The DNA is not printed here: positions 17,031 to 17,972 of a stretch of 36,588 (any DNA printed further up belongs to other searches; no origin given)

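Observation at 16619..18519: LOG-like N-glycosidase, non-canonical GTP-cyclohydrolase-II-fold enzyme and atypical SDR: a candidate undescribed nucleotide/pyrimidine nitrogen-salvage module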

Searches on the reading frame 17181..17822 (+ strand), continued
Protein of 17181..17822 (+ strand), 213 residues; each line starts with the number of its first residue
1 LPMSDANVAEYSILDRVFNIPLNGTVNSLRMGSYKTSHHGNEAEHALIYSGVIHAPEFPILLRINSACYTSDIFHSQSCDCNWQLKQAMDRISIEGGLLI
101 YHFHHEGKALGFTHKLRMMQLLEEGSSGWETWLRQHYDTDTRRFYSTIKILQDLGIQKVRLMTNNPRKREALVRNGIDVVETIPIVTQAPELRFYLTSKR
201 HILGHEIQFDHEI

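Call 78: find_encoding_contigs(protein=P0365, flank=7000, max_places=2)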
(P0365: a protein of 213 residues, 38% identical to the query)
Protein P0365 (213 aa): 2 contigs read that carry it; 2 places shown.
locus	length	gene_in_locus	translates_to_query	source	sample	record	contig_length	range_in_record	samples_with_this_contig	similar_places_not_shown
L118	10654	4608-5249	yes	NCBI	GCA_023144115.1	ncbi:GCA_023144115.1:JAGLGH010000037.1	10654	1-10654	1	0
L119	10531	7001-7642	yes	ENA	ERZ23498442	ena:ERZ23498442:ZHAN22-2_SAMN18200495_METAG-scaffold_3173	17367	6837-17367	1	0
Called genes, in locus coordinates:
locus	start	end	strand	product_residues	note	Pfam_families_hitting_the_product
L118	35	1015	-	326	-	PF13404:HTH_AsnC-type, PF13412:HTH_24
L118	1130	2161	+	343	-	PF04055:Radical_SAM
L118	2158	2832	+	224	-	PF01739:CheR (faint), PF13489:Methyltransf_23 (weak), PF08241:Methyltransf_11, PF08242:Methyltransf_12, PF13649:Methyltransf_25, PF13847:Methyltransf_31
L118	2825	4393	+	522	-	PF02310:B12-binding (weak), PF04055:Radical_SAM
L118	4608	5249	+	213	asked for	PF00925:GTP_cyclohydro2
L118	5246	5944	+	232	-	PF00106:adh_short, PF01370:Epimerase (weak), PF13561:adh_short_C2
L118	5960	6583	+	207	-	PF01712:dNK (weak), PF02223:Thymidylate_kin, PF13238:AAA_18 (weak)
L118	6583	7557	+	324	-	PF00215:OMPdecase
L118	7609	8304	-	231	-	PF13091:PLDc_2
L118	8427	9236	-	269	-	PF03437:BtpA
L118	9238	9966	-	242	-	PF01978:TrmB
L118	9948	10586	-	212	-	PF02545:Maf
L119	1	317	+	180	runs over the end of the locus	PF02525:Flavodoxin_2 (weak), PF03358:FMN_red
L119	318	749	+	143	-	-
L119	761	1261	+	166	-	PF01966:HD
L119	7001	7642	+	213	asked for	PF00925:GTP_cyclohydro2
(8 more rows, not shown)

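Call 79: find_encoding_contigs(protein=P0381, flank=7000, max_places=2)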
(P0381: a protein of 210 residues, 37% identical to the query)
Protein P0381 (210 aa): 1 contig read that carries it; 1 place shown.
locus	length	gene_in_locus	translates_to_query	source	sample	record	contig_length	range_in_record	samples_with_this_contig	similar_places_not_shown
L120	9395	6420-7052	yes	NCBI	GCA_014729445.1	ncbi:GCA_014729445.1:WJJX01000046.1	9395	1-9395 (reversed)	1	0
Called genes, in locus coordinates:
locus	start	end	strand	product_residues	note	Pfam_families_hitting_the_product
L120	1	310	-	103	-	?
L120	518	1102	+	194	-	-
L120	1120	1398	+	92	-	-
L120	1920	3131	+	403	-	PF00579:tRNA-synt_1b, PF22421:SYY_C-terminal (weak)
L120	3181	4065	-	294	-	PF08282:Hydrolase_3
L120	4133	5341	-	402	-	PF00485:PRK, PF01928:CYTH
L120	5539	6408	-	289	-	PF13353:Fer4_12 (weak), PF04055:Radical_SAM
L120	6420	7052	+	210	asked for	PF00925:GTP_cyclohydro2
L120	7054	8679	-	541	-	PF00764:Arginosuc_synth, PF20979:Arginosuc_syn_C, PF02142:MGS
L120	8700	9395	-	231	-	PF01979:Amidohydro_1, PF07969:Amidohydro_3 (weak), PF00962:A_deaminase (weak)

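Call 80: find_encoding_contigs(protein=P0333, flank=7000, max_places=2)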
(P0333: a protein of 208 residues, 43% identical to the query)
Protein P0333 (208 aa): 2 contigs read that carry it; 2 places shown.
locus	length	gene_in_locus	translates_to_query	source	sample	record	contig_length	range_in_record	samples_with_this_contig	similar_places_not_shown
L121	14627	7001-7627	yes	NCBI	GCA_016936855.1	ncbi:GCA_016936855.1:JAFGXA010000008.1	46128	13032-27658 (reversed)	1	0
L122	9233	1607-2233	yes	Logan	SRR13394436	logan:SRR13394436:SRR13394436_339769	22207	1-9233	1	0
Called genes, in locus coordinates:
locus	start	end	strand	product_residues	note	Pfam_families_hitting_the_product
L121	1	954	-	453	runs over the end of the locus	PF00206:Lyase_1, PF08328:ASL_C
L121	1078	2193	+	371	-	PF05222:AlaDh_PNT_N, PF07992:Pyr_redox_2 (weak), PF01262:AlaDh_PNT_C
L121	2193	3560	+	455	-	PF21337:Peptidase_M17_N_1, PF00883:Peptidase_M17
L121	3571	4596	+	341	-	PF21088:MS_channel_1st, PF00924:MS_channel_2nd, PF21082:MS_channel_3rd (weak)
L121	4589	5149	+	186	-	PF00156:Pribosyltran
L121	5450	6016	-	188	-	PF01066:CDP-OH_P_transf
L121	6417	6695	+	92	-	PF12917:YfbR-like, PF13023:HD_3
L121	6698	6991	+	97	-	PF13023:HD_3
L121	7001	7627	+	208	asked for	PF00925:GTP_cyclohydro2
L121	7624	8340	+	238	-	PF00106:adh_short, PF13561:adh_short_C2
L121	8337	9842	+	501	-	PF00083:Sugar_tr, PF05977:MFS_3 (weak), PF06609:TRI12 (weak), PF07690:MFS_1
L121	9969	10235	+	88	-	-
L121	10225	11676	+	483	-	PF07690:MFS_1, PF00854:PTR2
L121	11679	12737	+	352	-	PF05222:AlaDh_PNT_N, PF01262:AlaDh_PNT_C (weak)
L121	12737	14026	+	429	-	PF02655:ATP-grasp_3, PF13535:ATP-grasp_4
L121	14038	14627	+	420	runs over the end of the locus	PF13535:ATP-grasp_4 (weak)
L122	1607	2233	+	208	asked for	PF00925:GTP_cyclohydro2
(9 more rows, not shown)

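Call 81: find_encoding_contigs(protein=P0329, flank=7000, max_places=1)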
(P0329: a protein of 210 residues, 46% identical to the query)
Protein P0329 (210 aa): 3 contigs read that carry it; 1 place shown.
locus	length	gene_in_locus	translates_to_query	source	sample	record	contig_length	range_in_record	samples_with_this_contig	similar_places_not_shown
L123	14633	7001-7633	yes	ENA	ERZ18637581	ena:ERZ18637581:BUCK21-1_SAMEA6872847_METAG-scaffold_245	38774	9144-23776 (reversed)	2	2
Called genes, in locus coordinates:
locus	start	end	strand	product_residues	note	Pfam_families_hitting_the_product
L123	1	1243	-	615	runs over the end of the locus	PF07719:TPR_2 (faint), PF00515:TPR_1 (faint), PF13176:TPR_7 (faint), PF13181:TPR_8 (faint), PF13374:TPR_10 (faint), PF13424:TPR_12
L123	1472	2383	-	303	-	PF00126:HTH_1, PF03466:LysR_substrate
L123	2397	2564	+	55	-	-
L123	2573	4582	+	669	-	PF00036:EF-hand_1 (faint), PF13405:EF-hand_6 (faint), PF13833:EF-hand_8 (faint), PF13202:EF-hand_5 (faint), PF13499:EF-hand_7, PF01794:Ferric_reduct, PF08022:FAD_binding_8, PF08030:NAD_binding_6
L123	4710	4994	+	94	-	-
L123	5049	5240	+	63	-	-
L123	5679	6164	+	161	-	-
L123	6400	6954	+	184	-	PF18306:LDcluster4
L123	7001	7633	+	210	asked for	PF00925:GTP_cyclohydro2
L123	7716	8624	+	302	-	PF00215:OMPdecase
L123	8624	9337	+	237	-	PF00106:adh_short, PF13561:adh_short_C2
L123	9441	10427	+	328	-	PF25539:Bestrophin_2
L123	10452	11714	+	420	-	PF01494:FAD_binding_3 (faint)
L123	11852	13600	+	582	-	PF00395:SLH (weak), PF04966:OprB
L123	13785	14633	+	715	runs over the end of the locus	PF02743:dCache_1, PF00672:HAMP, PF00211:Guanylate_cyc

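Call 82: find_encoding_contigs(protein=P0363, flank=7000, max_places=1)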
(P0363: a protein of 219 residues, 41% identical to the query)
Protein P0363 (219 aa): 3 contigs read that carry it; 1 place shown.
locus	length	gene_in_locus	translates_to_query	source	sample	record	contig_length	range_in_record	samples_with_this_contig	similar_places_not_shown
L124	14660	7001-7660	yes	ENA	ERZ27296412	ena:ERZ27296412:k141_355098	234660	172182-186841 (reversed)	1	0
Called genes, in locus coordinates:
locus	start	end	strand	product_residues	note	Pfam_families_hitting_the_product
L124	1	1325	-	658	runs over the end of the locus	PF07693:KAP_NTPase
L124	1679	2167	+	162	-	PF00565:SNase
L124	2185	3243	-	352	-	PF01656:CbiA, PF13614:AAA_31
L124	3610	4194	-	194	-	-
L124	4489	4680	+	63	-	-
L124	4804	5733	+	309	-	PF13542:HTH_Tnp_ISL3 (weak), PF01610:DDE_Tnp_ISL3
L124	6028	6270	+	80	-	-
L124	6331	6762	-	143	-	PF01797:Y1_Tnp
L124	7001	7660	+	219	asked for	PF00925:GTP_cyclohydro2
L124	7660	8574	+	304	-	PF00215:OMPdecase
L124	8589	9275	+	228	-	PF00106:adh_short, PF08659:KR (faint), PF13561:adh_short_C2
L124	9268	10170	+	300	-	PF05175:MTS (faint), PF13489:Methyltransf_23 (weak), PF06325:PrmA, PF02475:TRM5-TYW2_MTfase (weak), PF08241:Methyltransf_11 (weak), PF13649:Methyltransf_25, PF13847:Methyltransf_31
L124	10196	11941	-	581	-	PF19974:TCAD9 (weak)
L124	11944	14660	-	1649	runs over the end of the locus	PF02518:HATPase_c (faint)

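Call 84: search_protein_families(library=ncbifam, proteins=[L118:5960-6583:+, L118:6583-7557:+, L120:4133-5341:-, L121:4589-5149:+, L124:9268-10170:+, L118:1130-2161:+, L118:2825-4393:+, L098:11364-12197:-], max_evalue=0.00001)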
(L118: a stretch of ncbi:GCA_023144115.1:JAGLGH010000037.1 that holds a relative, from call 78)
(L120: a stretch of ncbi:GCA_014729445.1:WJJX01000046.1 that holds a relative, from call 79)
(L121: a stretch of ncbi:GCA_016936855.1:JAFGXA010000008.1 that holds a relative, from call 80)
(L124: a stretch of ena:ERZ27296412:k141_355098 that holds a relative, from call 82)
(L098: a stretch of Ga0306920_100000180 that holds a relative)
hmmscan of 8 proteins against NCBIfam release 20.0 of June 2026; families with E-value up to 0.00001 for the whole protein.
L118:5960-6583:+ (207 aa): 3 families
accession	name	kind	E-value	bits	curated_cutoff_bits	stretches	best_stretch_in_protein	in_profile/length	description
TIGR00041.1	DTMP_kinase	equivalog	5.1e-37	127.5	83.25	1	1-189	5-193/196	dTMP kinase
NF005923.0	PRK07933.1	equivalog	1.1e-18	67.3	193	1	1-149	1-158/213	dTMP kinase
NF006085.0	PRK08233.1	equivalog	7.8e-06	25.8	198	0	2-167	7-147/184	hypothetical protein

L118:6583-7557:+ (324 aa): 2 families
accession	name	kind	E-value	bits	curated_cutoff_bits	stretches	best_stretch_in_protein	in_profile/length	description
TIGR02127.1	pyrF_sub2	equivalog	6.4e-74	248.4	110.6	1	3-292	3-256/261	orotidine-5'-phosphate decarboxylase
NF004034.0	PRK05500.1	equivalog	4e-15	55.4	656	1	2-174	4-157/478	bifunctional orotidine-5'-phosphate decarboxylase/orotate phosphoribosyltransferase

L120:4133-5341:- (402 aa): 8 families
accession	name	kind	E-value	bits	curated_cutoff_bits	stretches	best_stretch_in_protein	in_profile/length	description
NF004018.0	PRK05480.1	equivalog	5.2e-45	153.5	180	1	32-222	5-193/210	uridine kinase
TIGR00235.1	udk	equivalog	2.9e-41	141.4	220.3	1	34-222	7-193/207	uridine kinase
NF005655.0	PRK07429.1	subfamily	1.7e-32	112.8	236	1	29-245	4-215/326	phosphoribulokinase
NF006746.0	PRK09270.1-5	subfamily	1.3e-11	43.9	250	1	30-216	18-207/210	nucleoside/nucleotide kinase family protein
TIGR00318.1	cyaB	equivalog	2.2e-09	37.4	57.95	1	238-400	13-171/174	class IV adenylate cyclase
NF005807.0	PRK07667.1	equivalog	2.2e-09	37.1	221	1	32-174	16-158/193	kinase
NF006743.0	PRK09270.1-2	equivalog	2.5e-08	33.2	227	1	27-217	22-215/217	nucleoside/nucleotide kinase family protein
NF005115.0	PRK06547.1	equivalog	1e-06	28.3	173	0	31-76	13-57/172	hypothetical protein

L121:4589-5149:+ (186 aa): 5 families
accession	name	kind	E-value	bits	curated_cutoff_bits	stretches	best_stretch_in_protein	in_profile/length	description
NF006605.0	PRK09162.1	equivalog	7e-70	234.1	181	1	2-182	2-181/183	hypoxanthine-guanine phosphoribosyltransferase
TIGR01203.1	HGPRTase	equivalog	2.4e-30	105.5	150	1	19-181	4-166/167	hypoxanthine phosphoribosyltransferase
NF002620.0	PRK02277.1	subfamily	5.4e-08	32.7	115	1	93-147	136-190/201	orotate phosphoribosyltransferase-like protein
TIGR01251.1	ribP_PPkin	subfamily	1.8e-07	30.4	113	1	67-143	183-255/309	ribose-phosphate diphosphokinase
NF002095.0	PRK00934.1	equivalog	2.1e-06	27.1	296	1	66-132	178-239/287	ribose-phosphate diphosphokinase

L124:9268-10170:+ (300 aa): 18 families
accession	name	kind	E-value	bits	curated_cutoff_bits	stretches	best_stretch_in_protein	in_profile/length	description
NF011529.0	PRK14968.1-3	equivalog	1.1e-17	64.1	162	1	68-211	33-173/198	putative methyltransferase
NF011528.0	PRK14968.1-2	equivalog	2.7e-13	49.9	171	1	67-210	36-173/205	putative methyltransferase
TIGR00537.1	hemK_rel_arch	hypoth_equivalog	8.4e-13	48.4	87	1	69-203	19-149/179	HemK2/MTQ2 family protein methyltransferase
NF001790.0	PRK00517.3-3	equivalog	2.7e-11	43.3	269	1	67-147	120-199/262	50S ribosomal protein L11 methyltransferase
NF043040.1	corrin_prot_MT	hypoth_equivalog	8.1e-10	38.5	180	1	67-147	38-118/216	corrinoid protein-associated methyltransferase CpaM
TIGR00406.1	prmA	equivalog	2.2e-09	37.2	183.15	1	57-146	147-232/288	50S ribosomal protein L11 methyltransferase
NF041536.1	ArsM_DUF2284_UU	exception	2.2e-09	36.2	575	1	60-145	67-151/459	arsenite methyltransferase/DUF2284 domain selenoprotein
TIGR03534.1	RF_mod_PrmC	equivalog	3.9e-09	36.4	199.1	1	47-149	65-166/253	peptide chain release factor N(5)-glutamine methyltransferase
NF011530.0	PRK14968.1-4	equivalog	3.9e-09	36.1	243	1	44-202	15-165/202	putative methyltransferase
TIGR01983.1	UbiG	equivalog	7.6e-09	35.2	102.95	1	20-145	22-122/228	bifunctional 2-polyprenyl-6-hydroxyphenol methylase/3-demethylubiquinol 3-O-methyltransferase UbiG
NF041537.1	ArsM_AhpD_UU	exception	1.3e-08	34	510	1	60-130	67-138/345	arsenite methyltransferase/AhpD domain selenoprotein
NF011527.0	PRK14968.1-1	equivalog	1.7e-08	34.4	242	1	53-200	18-157/192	putative methyltransferase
NF008823.0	PRK11873.1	subfamily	8e-08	32.1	263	1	61-129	69-138/272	arsenite methyltransferase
TIGR02021.1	BchM-ChlM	equivalog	2.4e-07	30.4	158.9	1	68-138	53-122/218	magnesium protoporphyrin IX methyltransferase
NF047649.1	MTase_UXPK_star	exception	4.2e-07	29.3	460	1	60-131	68-140/283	methyltransferase/UXPK-star double selenoprotein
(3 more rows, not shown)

L118:1130-2161:+ (343 aa): 34 families (the best 25 are shown)
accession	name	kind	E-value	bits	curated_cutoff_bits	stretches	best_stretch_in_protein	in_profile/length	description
TIGR04055.1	rSAM_NirJ2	equivalog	1.6e-15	57.4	500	1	33-163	9-142/326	putative heme d1 biosynthesis radical SAM protein NirJ2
NF045574.1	sacti_mat_StsB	exception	1e-14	54.3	625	1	31-166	103-240/466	StsB family radical SAM/SPASM domain sactipeptide maturase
TIGR02668.1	moaA_archaeal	equivalog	1.3e-14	53.9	325.25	1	28-223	14-207/303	GTP 3',8-cyclase MoaA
TIGR04545.1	rSAM_ahbD_hemeb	equivalog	1.6e-14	54.1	500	1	33-165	9-145/339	heme b synthase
TIGR04303.1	GeoRSP_rSAM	equivalog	3.1e-14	53.3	400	1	32-300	13-287/325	GeoRSP system radical SAM/SPASM protein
TIGR02666.1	moaA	equivalog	4.4e-14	52.2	284.05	1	23-239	9-230/336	GTP 3',8-cyclase MoaA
TIGR04546.1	rSAM_ahbC_deAc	equivalog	4.8e-14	52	650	1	33-159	48-177/390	12,18-didecarboxysiroheme deacetylase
TIGR04317.1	W_rSAM_matur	equivalog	1e-13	51.2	380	1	23-266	3-256/349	tungsten cofactor oxidoreductase radical SAM maturase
TIGR04347.1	pseudo_SAM_Halo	equivalog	3.7e-13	49.5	525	1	32-161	46-178/390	TIGR04347 family pseudo-SAM/SPASM protein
NF050035.1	rSAM_WgK_link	exception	6.6e-13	48.4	650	1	25-156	10-145/367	radical SAM/SPASM peptide maturase WgkB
NF001199.0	PRK00164.2-1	equivalog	1.7e-12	47.1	231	1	28-211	16-196/308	GTP 3',8-cyclase MoaA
TIGR04251.1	SCM_rSAM_ScmF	equivalog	2e-12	47.2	400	1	24-172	4-160/353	SynChlorMet cassette radical SAM/SPASM protein ScmF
TIGR04054.1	rSAM_NirJ1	equivalog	6.8e-12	44.7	650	1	33-159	45-174/387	putative heme d1 biosynthesis radical SAM protein NirJ1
TIGR04250.1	SCM_rSAM_ScmE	equivalog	1.5e-11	43.8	400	1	24-158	3-141/358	SynChlorMet cassette radical SAM/SPASM protein ScmE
NF038283.1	viperin_w_prok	equivalog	2.5e-11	43.3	180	1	26-144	4-132/281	viperin family antiviral radical SAM protein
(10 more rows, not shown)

L118:2825-4393:+ (522 aa): 10 families
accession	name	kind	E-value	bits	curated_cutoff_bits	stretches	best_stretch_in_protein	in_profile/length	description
TIGR02026.1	BchE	equivalog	1.2e-24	87.1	481.35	1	25-333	25-328/497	magnesium-protoporphyrin IX monomethyl ester anaerobic oxidative cyclase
TIGR03471.1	HpnJ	equivalog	1.7e-12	46.9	577.6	1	43-405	50-381/472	hopanoid biosynthesis associated radical SAM protein HpnJ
NF033712.0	B12_rSAM_KedN5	subfamily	4e-11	41.8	700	1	62-215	63-211/624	KedN5 family methylcobalamin-dependent radical SAM C-methyltransferase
TIGR04295.1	B12_rSAM_oligo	hypoth_equivalog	2e-10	39.9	400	1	84-283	93-280/422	TIGR04295 family B12-binding domain-containing radical SAM protein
TIGR04479.1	bcpD_PhpK_rSAM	subfamily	5e-10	38.4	600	1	189-393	231-413/504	PhpK family radical SAM P-methyltransferase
TIGR04013.1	B12_SAM_MJ_1487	hypoth_equivalog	7e-09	35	251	1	31-244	19-197/382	TIGR04013 family B12-binding domain/radical SAM domain-containing protein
NF038361.1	rSAM_Sden_1168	equivalog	2.3e-08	33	575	1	60-275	139-359/560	Sden_1168 family B12-binding radical SAM P-methyltransferase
TIGR04072.2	rSAM_ladder_B12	equivalog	2.8e-08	32.8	360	1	27-367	23-336/443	lipid biosynthesis B12-binding/radical SAM protein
TIGR04367.1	HpnR_B12_rSAM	equivalog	1.3e-06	27.3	650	1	62-340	61-323/490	hopanoid C-3 methylase HpnR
TIGR04014.1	B12_SAM_MJ_0865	equivalog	2.3e-06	26.7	360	1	60-323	37-289/434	methyl-coenzyme M reductase glutamine C-methyltransferase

L098:11364-12197:- (277 aa): 0 families
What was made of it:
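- dTMP kinase lies inside the cassette in a Nanoarchaeote, and uridine kinase lies nearby in a Moranbacterium (calls 78, 79, 84).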
